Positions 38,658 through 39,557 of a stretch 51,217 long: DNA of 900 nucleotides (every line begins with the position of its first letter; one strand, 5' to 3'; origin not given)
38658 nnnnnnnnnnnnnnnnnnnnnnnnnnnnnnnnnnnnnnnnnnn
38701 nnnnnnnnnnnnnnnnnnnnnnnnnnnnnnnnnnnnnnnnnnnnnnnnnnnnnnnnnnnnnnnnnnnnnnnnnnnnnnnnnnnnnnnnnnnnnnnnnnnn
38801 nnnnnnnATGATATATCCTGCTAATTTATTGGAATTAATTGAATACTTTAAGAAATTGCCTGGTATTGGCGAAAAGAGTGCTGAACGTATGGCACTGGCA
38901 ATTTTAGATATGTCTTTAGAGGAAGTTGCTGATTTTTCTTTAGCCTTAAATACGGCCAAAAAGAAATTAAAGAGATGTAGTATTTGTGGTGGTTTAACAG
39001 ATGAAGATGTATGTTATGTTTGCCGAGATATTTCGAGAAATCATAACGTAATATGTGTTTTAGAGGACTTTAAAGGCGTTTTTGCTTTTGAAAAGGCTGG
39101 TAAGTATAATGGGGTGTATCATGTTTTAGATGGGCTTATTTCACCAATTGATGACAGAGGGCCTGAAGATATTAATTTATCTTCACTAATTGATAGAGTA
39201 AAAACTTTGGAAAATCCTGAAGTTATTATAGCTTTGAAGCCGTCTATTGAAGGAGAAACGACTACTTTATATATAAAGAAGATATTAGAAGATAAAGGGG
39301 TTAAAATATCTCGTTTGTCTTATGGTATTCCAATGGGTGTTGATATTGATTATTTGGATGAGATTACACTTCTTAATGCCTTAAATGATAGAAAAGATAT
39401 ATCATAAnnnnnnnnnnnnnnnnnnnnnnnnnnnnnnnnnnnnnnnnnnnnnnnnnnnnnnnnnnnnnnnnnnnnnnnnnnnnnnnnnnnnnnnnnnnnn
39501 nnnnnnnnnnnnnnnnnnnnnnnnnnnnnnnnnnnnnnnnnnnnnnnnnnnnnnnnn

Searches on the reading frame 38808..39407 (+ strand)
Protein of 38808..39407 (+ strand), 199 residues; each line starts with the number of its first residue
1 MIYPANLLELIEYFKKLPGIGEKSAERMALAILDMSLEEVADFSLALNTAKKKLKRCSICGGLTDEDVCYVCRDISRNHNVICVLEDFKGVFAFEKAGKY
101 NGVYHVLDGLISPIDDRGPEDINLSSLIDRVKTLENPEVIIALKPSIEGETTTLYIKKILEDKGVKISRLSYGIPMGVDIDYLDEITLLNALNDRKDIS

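Call 22: find_encoding_contigs(protein=window:38808-39407:+, flank=10000, max_places=4)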
Protein window:38808-39407:+ (199 aa): 24 contigs read that carry it; 4 places shown.
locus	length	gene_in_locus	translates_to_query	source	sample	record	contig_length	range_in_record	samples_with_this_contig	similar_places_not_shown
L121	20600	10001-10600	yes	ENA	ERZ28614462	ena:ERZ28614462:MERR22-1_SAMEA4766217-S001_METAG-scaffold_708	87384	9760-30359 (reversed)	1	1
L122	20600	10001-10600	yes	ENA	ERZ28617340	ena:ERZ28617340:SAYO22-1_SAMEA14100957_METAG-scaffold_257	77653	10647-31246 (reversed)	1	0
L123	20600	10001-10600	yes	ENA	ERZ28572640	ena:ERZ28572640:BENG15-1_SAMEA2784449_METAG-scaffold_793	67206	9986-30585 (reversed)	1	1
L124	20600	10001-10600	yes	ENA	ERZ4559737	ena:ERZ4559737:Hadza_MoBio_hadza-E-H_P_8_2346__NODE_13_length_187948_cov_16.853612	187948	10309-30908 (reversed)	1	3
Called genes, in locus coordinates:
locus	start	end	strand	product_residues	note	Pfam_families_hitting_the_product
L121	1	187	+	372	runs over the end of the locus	PF00712:DNA_pol3_beta, PF02767:DNA_pol3_beta_2, PF02768:DNA_pol3_beta_3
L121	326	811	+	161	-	PF06338:ComK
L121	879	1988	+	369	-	PF02463:SMC_N, PF13175:AAA_15, PF13476:AAA_23, PF13304:AAA_21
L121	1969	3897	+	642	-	PF02518:HATPase_c, PF00204:DNA_gyraseB, PF01751:Toprim, PF00986:DNA_gyraseB_C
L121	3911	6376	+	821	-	PF00521:DNA_topoisoIV, PF03989:DNA_gyraseA_C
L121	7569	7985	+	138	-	PF00383:dCMP_cyt_deam_1, PF14437:MafB19-deam, PF14439:Bd3614-deam (weak)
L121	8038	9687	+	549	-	PF13177:DNA_pol3_delta2, PF00004:AAA, PF13401:AAA_22 (faint), PF25361:AAA_lid_RFC1 (faint), PF21960:RCF1-5-like_lid (weak), PF22608:DNAX_ATPase_lid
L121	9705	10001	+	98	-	PF02575:YbaB_DNA_bd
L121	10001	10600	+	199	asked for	PF21176:RecR_HhH, PF01751:Toprim (faint), PF02132:RecR_ZnF, PF13662:Toprim_4, PF21175:RecR_C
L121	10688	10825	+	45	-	PF07441:BofA (weak)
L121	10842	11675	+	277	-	PF13177:DNA_pol3_delta2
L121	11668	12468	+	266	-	PF04468:PSP1, PF28472:PSP1_3rd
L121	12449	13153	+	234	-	PF05175:MTS, PF13649:Methyltransf_25 (faint)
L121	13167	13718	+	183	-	PF01195:Pept_tRNA_hydro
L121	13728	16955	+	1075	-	PF14814:UB2H (faint), PF17757:UvrB_inter, PF02559:CarD_TRCF_RID, PF00270:DEAD, PF00271:Helicase_C, PF03461:TRCF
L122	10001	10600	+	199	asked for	PF21176:RecR_HhH, PF01751:Toprim (faint), PF02132:RecR_ZnF, PF13662:Toprim_4, PF21175:RecR_C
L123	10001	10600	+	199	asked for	PF21176:RecR_HhH, PF01751:Toprim (faint), PF02132:RecR_ZnF, PF13662:Toprim_4, PF21175:RecR_C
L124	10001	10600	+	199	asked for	PF21176:RecR_HhH, PF01751:Toprim (faint), PF02132:RecR_ZnF, PF13662:Toprim_4, PF21175:RecR_C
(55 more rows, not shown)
